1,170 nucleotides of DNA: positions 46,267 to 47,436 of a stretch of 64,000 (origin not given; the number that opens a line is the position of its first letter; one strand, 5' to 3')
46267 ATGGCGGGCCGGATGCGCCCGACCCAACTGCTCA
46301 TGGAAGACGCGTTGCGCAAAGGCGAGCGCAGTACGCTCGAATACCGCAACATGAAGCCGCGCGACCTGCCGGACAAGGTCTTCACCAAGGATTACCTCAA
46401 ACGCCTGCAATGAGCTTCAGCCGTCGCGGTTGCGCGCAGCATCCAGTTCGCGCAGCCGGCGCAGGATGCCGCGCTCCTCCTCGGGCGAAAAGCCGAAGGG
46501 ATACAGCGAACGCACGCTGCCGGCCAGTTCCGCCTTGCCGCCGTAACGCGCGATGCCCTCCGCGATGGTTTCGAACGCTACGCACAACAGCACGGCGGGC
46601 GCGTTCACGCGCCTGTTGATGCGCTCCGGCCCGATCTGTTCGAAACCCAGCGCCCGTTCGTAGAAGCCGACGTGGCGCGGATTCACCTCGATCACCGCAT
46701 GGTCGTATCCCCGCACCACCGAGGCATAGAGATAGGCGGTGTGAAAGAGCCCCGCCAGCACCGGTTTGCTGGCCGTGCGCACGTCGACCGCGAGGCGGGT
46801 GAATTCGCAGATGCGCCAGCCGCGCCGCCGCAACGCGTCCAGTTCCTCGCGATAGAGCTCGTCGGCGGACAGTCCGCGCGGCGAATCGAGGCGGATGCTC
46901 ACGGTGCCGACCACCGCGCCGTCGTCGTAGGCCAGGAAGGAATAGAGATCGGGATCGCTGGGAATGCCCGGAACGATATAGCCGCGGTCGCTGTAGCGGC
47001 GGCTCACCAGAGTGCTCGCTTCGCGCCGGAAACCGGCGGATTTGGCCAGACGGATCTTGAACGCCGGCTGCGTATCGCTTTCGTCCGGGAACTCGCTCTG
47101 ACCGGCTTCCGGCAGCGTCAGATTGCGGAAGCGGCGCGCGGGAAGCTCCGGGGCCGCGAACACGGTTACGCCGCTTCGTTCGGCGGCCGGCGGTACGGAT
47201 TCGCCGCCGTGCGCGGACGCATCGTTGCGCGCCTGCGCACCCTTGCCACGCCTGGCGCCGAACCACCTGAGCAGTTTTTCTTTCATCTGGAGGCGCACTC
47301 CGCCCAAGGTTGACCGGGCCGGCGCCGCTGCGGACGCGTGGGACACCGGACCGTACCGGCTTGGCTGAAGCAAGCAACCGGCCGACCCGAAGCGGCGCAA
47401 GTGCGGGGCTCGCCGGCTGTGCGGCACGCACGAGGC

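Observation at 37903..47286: Candidate lipo-amino-acid synthesis plus Lol-like envelope export module attached to the exosortase locus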

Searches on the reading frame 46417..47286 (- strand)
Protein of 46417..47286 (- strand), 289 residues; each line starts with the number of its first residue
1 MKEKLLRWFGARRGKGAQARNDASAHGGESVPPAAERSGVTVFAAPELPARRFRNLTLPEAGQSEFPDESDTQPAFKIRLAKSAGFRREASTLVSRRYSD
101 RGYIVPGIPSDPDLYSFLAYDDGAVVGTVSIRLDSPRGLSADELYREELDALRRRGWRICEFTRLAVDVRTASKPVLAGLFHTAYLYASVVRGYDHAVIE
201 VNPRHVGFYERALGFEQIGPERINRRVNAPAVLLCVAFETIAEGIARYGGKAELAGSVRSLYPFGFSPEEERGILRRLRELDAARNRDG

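Call 4: search_protein_families(library=ncbifam, proteins=[window:46417-47286:-], max_evalue=0.01)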
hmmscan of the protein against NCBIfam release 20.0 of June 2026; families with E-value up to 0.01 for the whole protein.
window:46417-47286:- (289 aa): 1 family
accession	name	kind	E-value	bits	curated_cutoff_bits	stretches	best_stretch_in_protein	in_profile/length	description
NF011425.0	PRK14852.1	equivalog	2.5e-11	42.2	1337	1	105-256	68-218/989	hypothetical protein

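Call 5: search_protein_families(library=pfam, proteins=[window:46417-47286:-], max_evalue=0.01)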
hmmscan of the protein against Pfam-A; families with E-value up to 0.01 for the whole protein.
window:46417-47286:- (289 aa): 1 family
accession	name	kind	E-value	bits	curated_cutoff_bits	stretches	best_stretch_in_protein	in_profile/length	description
PF21926.2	FeeM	-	3e-51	173.8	27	1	89-235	1-156/158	N-acyl amino acid synthase FeeM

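Call 10: find_homologous_proteins(query=window:46417-47286:-, max_evalue=0.00001)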
Query window:46417-47286:- (289 aa): 1560 proteins with E <= 0.00001 among 8000 candidates; the best 120 are listed.
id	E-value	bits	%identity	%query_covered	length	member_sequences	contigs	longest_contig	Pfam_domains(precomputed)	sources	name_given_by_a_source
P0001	4.1e-187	638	100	100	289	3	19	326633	PF21926.3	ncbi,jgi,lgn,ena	ncbi:MAG: long-chain N-acyl amino acid synthase [Pseudomonadota bacterium]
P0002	9.6e-123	427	71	99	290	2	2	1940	PF21926.3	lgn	-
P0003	6.9e-122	424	70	99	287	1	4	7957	PF21926.3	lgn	-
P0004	8.8e-121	420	69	99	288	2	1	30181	PF21926.3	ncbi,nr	ncbi:MAG TPA: long-chain N-acyl amino acid synthase [Burkholderiales bacterium]|nr:long-chain N-acyl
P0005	9.3e-118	411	69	99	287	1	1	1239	PF21926.3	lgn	-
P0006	1.4e-116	407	74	88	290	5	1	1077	PF21926.3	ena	-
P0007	4.0e-116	405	69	99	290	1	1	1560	PF21926.3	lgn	-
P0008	2.5e-115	403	69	99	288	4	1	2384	PF21926.3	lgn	-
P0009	1.2e-112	394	68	99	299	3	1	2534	PF21926.3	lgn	-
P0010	9.3e-112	391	73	85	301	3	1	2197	PF21926.3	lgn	-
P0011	5.0e-108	379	63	99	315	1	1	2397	PF21926.3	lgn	-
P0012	5.5e-105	369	62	97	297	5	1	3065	PF21926.3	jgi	jgi:hypothetical protein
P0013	2.7e-104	366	63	98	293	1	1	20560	PF21926.3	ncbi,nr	ncbi:MAG TPA: long-chain N-acyl amino acid synthase [Burkholderiales bacterium]|nr:long-chain N-acyl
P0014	2.6e-102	360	63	99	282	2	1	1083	PF21926.3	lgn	-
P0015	1.4e-101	357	61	99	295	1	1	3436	PF21926.3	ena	-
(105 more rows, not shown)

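Call 12: find_related_loci(query=A1, collection=genome_contigs, flank=10000)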
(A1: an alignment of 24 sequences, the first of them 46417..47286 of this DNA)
Query A1 (289 aa) in genome_contigs; peptide patterns used: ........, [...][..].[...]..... (x = any residue, [..] = any of these).
600 stretches matched a pattern (row limit reached: there are more); 561 encode a relative of the query (tblastn E <= 1e-3); the best 80 are kept; 80 distinct loci.
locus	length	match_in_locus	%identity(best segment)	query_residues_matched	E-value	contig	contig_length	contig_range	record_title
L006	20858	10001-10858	69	1-286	5e-124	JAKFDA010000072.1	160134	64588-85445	MAG: Nitrosomonadales bacterium isolate LC035 contig-124_62, whole genome shotgun sequence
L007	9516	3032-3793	74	33-285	1e-118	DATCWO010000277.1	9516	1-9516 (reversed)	MAG TPA_asm: Burkholderiales bacterium isolate SMAG_U7413 k141_3139, whole genome shotgun sequence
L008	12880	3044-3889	59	1-285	4e-98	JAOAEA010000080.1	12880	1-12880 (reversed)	MAG: Burkholderiales bacterium isolate SKW247 NODE_78_length_12880_cov_4.505116, whole genome shotgun sequence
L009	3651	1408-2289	56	1-284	1e-98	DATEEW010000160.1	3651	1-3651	MAG TPA_asm: Burkholderiales bacterium isolate SMAG_U8743 k141_1730482, whole genome shotgun sequence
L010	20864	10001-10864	58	1-283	3e-97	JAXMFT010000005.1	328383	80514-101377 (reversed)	MAG: Burkholderiales bacterium isolate STL-PRO94 C3.35.fa-5, whole genome shotgun sequence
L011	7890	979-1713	61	38-285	4e-95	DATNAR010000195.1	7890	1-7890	MAG TPA_asm: Casimicrobiaceae bacterium isolate SMAG_U11166 k141_3128843, whole genome shotgun sequence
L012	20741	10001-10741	62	37-286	3e-95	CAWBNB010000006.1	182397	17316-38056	MAG: uncultured beta proteobacterium isolate MFD02242.bin.1.340 genome assembly, contig: contig_11076, whole genome shot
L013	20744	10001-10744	61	34-284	5e-95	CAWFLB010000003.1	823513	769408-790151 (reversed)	MAG: uncultured beta proteobacterium isolate MFD06298.bin.2.64 genome assembly, contig: contig_18293, whole genome shotg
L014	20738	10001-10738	62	37-283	1e-94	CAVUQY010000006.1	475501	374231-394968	MAG: uncultured beta proteobacterium isolate MFD09730.bin.2.24 genome assembly, contig: contig_6419, whole genome shotgu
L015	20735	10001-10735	61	38-285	2e-94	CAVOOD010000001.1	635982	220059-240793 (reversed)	MAG: uncultured beta proteobacterium isolate MFD10113.bin.2.189 genome assembly, contig: contig_106, whole genome shotgu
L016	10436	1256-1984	60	38-283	5e-94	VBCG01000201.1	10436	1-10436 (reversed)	MAG: Betaproteobacteria bacterium isolate BP_11 14_1009_16_30cm_scaffold_58297, whole genome shotgun sequence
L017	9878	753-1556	60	17-284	3e-93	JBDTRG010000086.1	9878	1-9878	MAG: Betaproteobacteria bacterium isolate cluster3_bin.240 NODE_31704_length_9878_cov_15.074112, whole genome shotgun se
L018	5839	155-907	59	32-285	6e-93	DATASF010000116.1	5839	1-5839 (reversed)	MAG TPA_asm: Casimicrobiaceae bacterium isolate SMAG_U5513 k141_3630292, whole genome shotgun sequence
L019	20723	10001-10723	60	38-281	1e-92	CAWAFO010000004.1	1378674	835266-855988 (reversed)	MAG: uncultured proteobacterium isolate MFD04967.bin.1.35 genome assembly, contig: contig_5465, whole genome shotgun seq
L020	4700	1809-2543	60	38-285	1e-92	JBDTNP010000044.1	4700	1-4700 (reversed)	MAG: Betaproteobacteria bacterium isolate cluster3_bin.153 NODE_106125_length_4700_cov_5.162325, whole genome shotgun se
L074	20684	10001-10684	46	52-278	2e-62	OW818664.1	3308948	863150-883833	metagenome genome assembly, chromosome: 1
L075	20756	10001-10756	47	25-279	2e-62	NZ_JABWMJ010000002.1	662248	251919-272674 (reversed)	Piscinibacter koreensis strain ID0723 contig2, whole genome shotgun sequence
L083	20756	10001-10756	43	36-284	4e-61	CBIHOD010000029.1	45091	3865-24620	MAG TPA_asm: uncultured Burkholderiales bacterium isolate SRR18156197_binner13_Refined_28 genome assembly, contig: ERZ27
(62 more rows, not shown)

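Call 34: search_solved_structures(query=window:46417-47286:-, max_evalue=1)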
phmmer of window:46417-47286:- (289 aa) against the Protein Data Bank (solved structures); distinct sequences matched with E-value up to 1: 2.
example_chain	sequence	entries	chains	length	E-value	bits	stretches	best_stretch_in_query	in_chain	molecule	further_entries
2g0b_A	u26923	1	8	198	2.6e-12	49.7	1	85-234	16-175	FeeM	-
6gup_A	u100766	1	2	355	0.77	12.1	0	18-93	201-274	Siderophore biosynthesis lipase/esterase, putative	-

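Call 54: search_protein_families(library=ncbifam, proteins=[window:46417-47286:-], max_evalue=1)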
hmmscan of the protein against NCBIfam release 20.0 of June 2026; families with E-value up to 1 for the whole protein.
window:46417-47286:- (289 aa): 1 family
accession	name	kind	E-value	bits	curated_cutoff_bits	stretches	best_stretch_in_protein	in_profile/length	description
NF011425.0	PRK14852.1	equivalog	2.5e-11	42.2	1337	1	105-256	68-218/989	hypothetical protein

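Call 66: search_protein_families(library=ncbifam, proteins=[L075:10855-11862:+, L075:12112-14883:-, L075:14920-16287:-, L075:16284-18389:-, L075:18445-20058:-, L075:209-1300:-, L083:14507-15790:+, L083:6734-8923:-, L083:8979-9863:-, L083:4237-5244:+], max_evalue=0.00001)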
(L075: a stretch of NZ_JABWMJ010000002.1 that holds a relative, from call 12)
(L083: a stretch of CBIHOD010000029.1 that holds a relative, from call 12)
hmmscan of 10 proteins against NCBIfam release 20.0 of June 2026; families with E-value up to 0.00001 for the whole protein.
L075:10855-11862:+ (335 aa): 23 families
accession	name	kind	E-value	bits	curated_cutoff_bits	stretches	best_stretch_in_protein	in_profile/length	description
TIGR01179.1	galE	equivalog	1.2e-43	149.2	262.3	1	2-184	1-178/332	UDP-glucose 4-epimerase GalE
TIGR01181.1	dTDP_gluc_dehyt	equivalog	1.2e-42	146.1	365.1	1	2-235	1-234/321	dTDP-glucose 4,6-dehydratase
TIGR04180.1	EDH_00030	hypoth_equivalog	4.9e-34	117.8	475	1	3-232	1-225/297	NAD-dependent 4,6-dehydratase LegB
NF007956.0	PRK10675.1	subfamily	5.7e-30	104.6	394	1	1-160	1-157/338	UDP-glucose 4-epimerase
NF011728.1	PRK15181.1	equivalog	5.4e-29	101.3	760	1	3-227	18-244/348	Vi polysaccharide biosynthesis UDP-N-acetylglucosaminuronic acid C-4 epimerase TviC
NF007490.0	PRK10084.1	subfamily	7.7e-28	97.5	649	1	1-231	1-246/361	dTDP-glucose 4,6-dehydratase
TIGR02197.1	heptose_epim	equivalog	1e-27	97.2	274.6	1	3-233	1-231/316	ADP-glyceromanno-heptose 6-epimerase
NF007582.0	PRK10217.1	equivalog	3.1e-27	95.6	698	1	2-230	3-238/355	dTDP-glucose 4,6-dehydratase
TIGR02622.1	CDP_4_6_dhtase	equivalog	1.1e-20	74.1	278.45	1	2-170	6-172/352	CDP-glucose 4,6-dehydratase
NF042422.1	oxyalk_red_OleD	equivalog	3.2e-19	69.5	580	1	1-236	1-219/329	2-alkyl-3-oxoalkanoate reductase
NF043036.1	ErythonDh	equivalog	1.2e-18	67.4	325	1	1-201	1-198/321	D-erythronate dehydrogenase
TIGR01214.1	rmlD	equivalog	3.6e-15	55.8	224.05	1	2-238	1-200/285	dTDP-4-dehydrorhamnose reductase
NF041015.1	UDPsulfquin_syn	equivalog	5e-15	55.3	575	1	1-141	1-157/384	UDP-sulfoquinovose synthase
NF042423.1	oxyalk_red_Shew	equivalog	4e-14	52.4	580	1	2-185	10-177/331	2-alkyl-3-oxoalkanoate reductase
NF008872.0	PRK11908.1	equivalog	3.6e-13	49.3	294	1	1-233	2-238/349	bifunctional UDP-4-keto-pentose/UDP-xylose synthase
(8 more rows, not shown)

L075:12112-14883:- (923 aa): 22 families
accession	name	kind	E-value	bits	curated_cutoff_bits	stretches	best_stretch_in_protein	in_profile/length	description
TIGR02917.1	PEP_TPR_lipo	equivalog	2.4e-224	747.1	312.2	1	11-904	7-898/899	XrtA/PEP-CTERM system TPR-repeat protein PrsT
TIGR02521.1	type_IV_pilW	equivalog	5.7e-37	127.5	154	2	125-325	26-227/234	type IV pilus biogenesis/stability protein PilW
NF052415.1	T3SS_chap_SctY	equivalog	4.9e-26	91.3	70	0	812-901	8-101/106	type III secretion apparatus assembly chaperone SctY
NF040959.1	MamA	equivalog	5.1e-24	84.9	200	0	520-670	53-202/204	magnetosome protein MamA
NF033920.0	C39_PA2778_fam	equivalog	7e-22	78.1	150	0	754-840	168-255/255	PA2778 family cysteine peptidase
TIGR00540.1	TPR_hemY_coli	hypoth_equivalog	3.1e-20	72.3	142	2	425-660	139-378/385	heme biosynthesis-associated TPR protein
NF033758.1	gliding_GltE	equivalog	5.9e-19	68.3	225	1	780-889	93-200/411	adventurous gliding motility TPR repeat lipoprotein GltE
TIGR03939.1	PGA_TPR_OMP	equivalog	1.6e-17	63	366.65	0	228-336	390-498/800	poly-beta-1,6 N-acetyl-D-glucosamine export porin PgaA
TIGR04510.1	mod_pep_cyc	subfamily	1.4e-14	53.6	400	1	476-721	404-646/814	putative peptide modification system cyclase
NF008757.0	PRK11788.1-5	equivalog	1.8e-14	53.7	363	0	479-602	189-311/388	lipopolysaccharide assembly protein LapB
NF052400.1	M48_BAM_BepA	equivalog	2.3e-14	53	570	1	224-410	263-452/483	beta-barrel assembly-enhancing protease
TIGR02552.1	LcrH_SycD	equivalog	1.1e-12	47.9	104.8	0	612-672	57-117/136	SycD/LcrH family type III secretion system chaperone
NF008756.0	PRK11788.1-4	equivalog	1.7e-11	43.8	474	0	482-591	192-300/389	lipopolysaccharide assembly protein LapB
NF008520.0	PRK11447.1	equivalog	5.2e-11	41.1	858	0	477-642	358-530/1157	cellulose synthase complex outer membrane protein BcsC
TIGR02795.1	tol_pal_ybgF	equivalog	2.4e-09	37.8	90.1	0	444-537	10-109/119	tol-pal system protein YbgF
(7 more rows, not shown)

L075:14920-16287:- (455 aa): 52 families (the best 25 are shown)
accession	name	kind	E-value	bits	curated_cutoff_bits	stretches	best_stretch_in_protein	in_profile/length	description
TIGR02915.1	PEP_resp_reg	equivalog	5.3e-217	721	502.6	1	9-454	1-445/445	PEP-CTERM-box response regulator transcription factor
NF008469.0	PRK11361.1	equivalog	5.4e-117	391.3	714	1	9-453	7-456/461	acetoacetate metabolism transcriptional regulator AtoC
TIGR01818.1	ntrC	equivalog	5.6e-107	358.4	558.6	1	10-391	2-379/463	nitrogen regulation protein NR(I)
NF041552.1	TF_PrdR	equivalog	3.1e-101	339.5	795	1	145-448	265-573/577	sigma-54 dependent transcriptional regulator PrdR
NF051870.1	NAssimRespRegNtrX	equivalog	2.3e-95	320.1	600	1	10-451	5-450/452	nitrogen assimilation response regulator NtrX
TIGR01817.1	nifA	equivalog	1.6e-94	317.6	528.85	1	148-391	197-440/534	nif-specific transcriptional activator NifA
NF011695.0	PRK15115.1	equivalog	1.7e-91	307.2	763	1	2-451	2-436/445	two-component system response regulator GlrR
NF041946.1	LuxO_transreg_Vib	equivalog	2.8e-91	306.6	800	1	35-390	27-377/463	quorum-sensing sigma-54 dependent transcriptional regulator LuxO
NF050807.1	TransRegFlbDCaul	equivalog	6.1e-90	302.2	750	1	72-446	61-433/454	sigma-54-dependent transcriptional regulator FlbD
NF049963.1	RespRegFlgRCampy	domain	1.1e-88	298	750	1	9-449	3-425/429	fla regulon two-component system response regulator FlgR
NF003451.0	PRK05022.1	equivalog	1.2e-88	298.1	476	1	144-454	187-511/512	nitric oxide reductase transcriptional regulator NorR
TIGR02329.1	propionate_PrpR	equivalog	9.8e-88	295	499.2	1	97-448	164-524/526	propionate catabolism operon regulatory protein PrpR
NF038308.1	RNA_repair_RtcR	equivalog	6.9e-87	292.5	650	1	133-444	166-504/530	RNA repair transcriptional activator RtcR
NF007689.0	PRK10365.1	equivalog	2.2e-86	290.4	760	1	9-446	8-437/441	sigma-54-dependent response regulator transcription factor ZraR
NF008176.1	PRK10923.1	equivalog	3.1e-83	279.9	620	1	11-394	8-384/469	nitrogen regulation protein NR(I)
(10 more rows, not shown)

L075:16284-18389:- (701 aa): 43 families (the best 25 are shown)
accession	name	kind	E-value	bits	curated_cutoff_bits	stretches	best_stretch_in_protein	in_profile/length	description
TIGR02916.1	PEP_his_kin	equivalog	1.5e-237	790.5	300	1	12-685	2-679/679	XrtA/PEP-CTERM system histidine kinase PrsK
NF008468.0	PRK11360.1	equivalog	2e-20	72.7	646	1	464-691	380-613/616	two-component system sensor histidine kinase AtoS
NF052574.1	HisKinEspCMyxo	equivalog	8.2e-20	70.6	1200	1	471-691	408-642/785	serine histidine kinase EspC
NF010411.0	PRK13837.1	equivalog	8.4e-17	60.4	647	1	416-692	379-681/828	two-component system VirA-like sensor kinase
NF053867.1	SprKinKinDBac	equivalog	7.8e-16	57.6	775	1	569-687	379-498/500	sporulation kinase KinD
NF007688.0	PRK10364.1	equivalog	2.9e-15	56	479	1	582-691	348-456/460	two-component system sensor histidine kinase ZraS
NF008298.1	PRK11086.1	subfamily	7.9e-14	51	520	1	588-686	426-525/529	DcuS/MalK family sensor histidine kinase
NF047794.1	HisKinPtgB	equivalog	1.1e-13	50.3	1000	1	461-680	422-649/656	two-component system sensor histidine kinase PgtB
TIGR02966.1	phoR_proteo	equivalog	1.4e-13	50.6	334.2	1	485-683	119-332/333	phosphate regulon sensor histidine kinase PhoR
NF046044.1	PnpS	equivalog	3.1e-13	49.5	400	1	554-685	254-390/390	two-component system histidine kinase PnpS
NF052573.1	HisKinEspAMyxo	equivalog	5.9e-13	47.7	1400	1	582-687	500-612/755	serine histidine kinase EspA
NF046026.1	HisKinCckACaul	equivalog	2.4e-12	45.8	1000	1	595-691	441-537/678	cell cycle histidine kinase CckA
NF041777.1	sens_FixL_Rhizob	equivalog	3.7e-12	45.6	850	1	471-686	253-481/485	sensor protein FixL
NF038348.1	T2SS_HK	subfamily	6.9e-12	44.6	450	1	586-686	472-573/574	histidine kinase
NF046020.1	HisKinCckABruc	equivalog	1.1e-11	43.4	1000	1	618-694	638-715/868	cell cycle histidine kinase CckA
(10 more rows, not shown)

L075:18445-20058:- (537 aa): 10 families
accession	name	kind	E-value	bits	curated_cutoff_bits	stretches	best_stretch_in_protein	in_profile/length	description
TIGR03013.1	EpsB_2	subfamily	1.3e-145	485.9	393.35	1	125-537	33-443/443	TIGR03013 family XrtA/PEP-CTERM system glycosyltransferase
TIGR03025.1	EPS_sugtrans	subfamily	1.5e-121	406.8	295.55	1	96-537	2-445/445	exopolysaccharide biosynthesis polyprenyl glycosylphosphotransferase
TIGR03023.1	WcaJ_sugtrans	equivalog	9.9e-96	321.8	410.75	1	97-536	3-452/453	undecaprenyl-phosphate glucose phosphotransferase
TIGR03022.1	WbaP_sugtrans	subfamily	1.1e-55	189.8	403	1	214-537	124-456/456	undecaprenyl-phosphate galactose phosphotransferase WbaP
NF050817.1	PolSacchBiosHfsE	equivalog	1.4e-53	182.3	750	1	130-532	54-461/467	polysaccharide biosynthesis protein HfsE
NF041877.1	EPS_EpsZ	equivalog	7.3e-53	179.8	800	1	92-536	10-458/459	exopolysaccharide biosynthesis polyisoprenyl-phosphate hexose-1-phosphate transferase EpsZ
NF007518.0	PRK10124.1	equivalog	3.8e-50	171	684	1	344-527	270-454/464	undecaprenyl-phosphate glucose phosphotransferase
NF052601.1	undeca_RfbP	equivalog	3.4e-40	137.8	330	1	342-533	39-238/244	undecaprenyl-phosphate galactose phosphotransferase family protein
NF011751.0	PRK15204.1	equivalog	2.1e-32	112.4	907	1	346-536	278-475/476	undecaprenyl-phosphate galactose phosphotransferase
NF045514.1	glycotran_HepC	equivalog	6.7e-24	84.4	140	1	343-457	112-211/220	heterocyst development glycosyltransferase HepC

L075:209-1300:- (363 aa): 1 family
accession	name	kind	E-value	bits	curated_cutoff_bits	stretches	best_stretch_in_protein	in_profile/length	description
TIGR03015.1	pepcterm_ATPase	hypoth_equivalog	4.1e-122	406.8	324.5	1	1-268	1-268/269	XrtA/PEP-CTERM system-associated ATPase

L083:14507-15790:+ (427 aa): 0 families

L083:6734-8923:- (729 aa): 0 families

L083:8979-9863:- (294 aa): 9 families
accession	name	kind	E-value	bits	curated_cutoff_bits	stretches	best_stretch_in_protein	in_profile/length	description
NF033740.0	MarP_fam_protase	equivalog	5.9e-22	78.2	250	1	65-259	187-351/390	MarP family serine protease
TIGR02037.1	degP_htrA_DO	subfamily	3.2e-19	69.2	416.2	1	89-292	58-225/434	Do family serine endopeptidase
NF041521.1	HhoA_HhoB_HtrA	equivalog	4.2e-17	62.4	450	1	92-290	58-219/335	HhoA/HhoB/HtrA family serine endopeptidase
TIGR02038.1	protease_degS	equivalog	4.1e-15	55.8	422.95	1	70-292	53-244/351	outer membrane-stress sensor serine endopeptidase DegS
NF047968.1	SerProtHtrA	equivalog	1e-14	54.7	470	1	69-289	60-251/357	serine protease HtrA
NF008147.1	PRK10898.1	equivalog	1.5e-14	54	408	1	69-292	52-245/352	outer membrane-stress sensor serine endopeptidase DegS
NF050055.1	SerProtHtrAMycob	equivalog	2.9e-10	39.7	800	1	80-290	217-402/502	serine protease HtrA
NF040960.1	MamE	equivalog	8.4e-08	31.2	800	1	90-263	121-267/659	magnetosome formation protease MamE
NF053637.1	SerProtHtrAspr2045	equivalog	2.3e-06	26.8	650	1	175-290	180-278/394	serine protease HtrA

L083:4237-5244:+ (335 aa): 24 families
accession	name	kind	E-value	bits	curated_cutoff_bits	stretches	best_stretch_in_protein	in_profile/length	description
TIGR01181.1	dTDP_gluc_dehyt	equivalog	1.2e-44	152.7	365.1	1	2-234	1-233/321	dTDP-glucose 4,6-dehydratase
TIGR01179.1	galE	equivalog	1.2e-44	152.5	262.3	1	2-184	1-178/332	UDP-glucose 4-epimerase GalE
NF011728.1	PRK15181.1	equivalog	2.5e-38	132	760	1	3-332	18-340/348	Vi polysaccharide biosynthesis UDP-N-acetylglucosaminuronic acid C-4 epimerase TviC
TIGR04180.1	EDH_00030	hypoth_equivalog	1.1e-36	126.5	475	1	3-233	1-226/297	NAD-dependent 4,6-dehydratase LegB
NF007582.0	PRK10217.1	equivalog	6.6e-30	104.4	698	1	2-232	3-240/355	dTDP-glucose 4,6-dehydratase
NF007956.0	PRK10675.1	subfamily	2.5e-29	102.5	394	1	1-304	1-304/338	UDP-glucose 4-epimerase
NF007490.0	PRK10084.1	subfamily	7.1e-29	100.9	649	1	1-231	1-246/361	dTDP-glucose 4,6-dehydratase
TIGR02197.1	heptose_epim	equivalog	2.1e-27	96.1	274.6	1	3-233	1-231/316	ADP-glyceromanno-heptose 6-epimerase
NF043036.1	ErythonDh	equivalog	3.3e-20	72.5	325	1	1-202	1-199/321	D-erythronate dehydrogenase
TIGR02622.1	CDP_4_6_dhtase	equivalog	2.2e-19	69.8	278.45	1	2-333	6-334/352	CDP-glucose 4,6-dehydratase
NF042422.1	oxyalk_red_OleD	equivalog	3.1e-19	69.5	580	1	1-281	1-251/329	2-alkyl-3-oxoalkanoate reductase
NF042423.1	oxyalk_red_Shew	equivalog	5.4e-17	61.9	580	1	2-227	10-216/331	2-alkyl-3-oxoalkanoate reductase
NF047922.1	GDPFucSynFcl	equivalog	9.4e-15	54.8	500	1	59-331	36-303/308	GDP-L-fucose synthase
NF041015.1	UDPsulfquin_syn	equivalog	7.8e-14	51.4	575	1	1-146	1-162/384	UDP-sulfoquinovose synthase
NF008872.0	PRK11908.1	equivalog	8.9e-14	51.3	294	1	1-233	2-238/349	bifunctional UDP-4-keto-pentose/UDP-xylose synthase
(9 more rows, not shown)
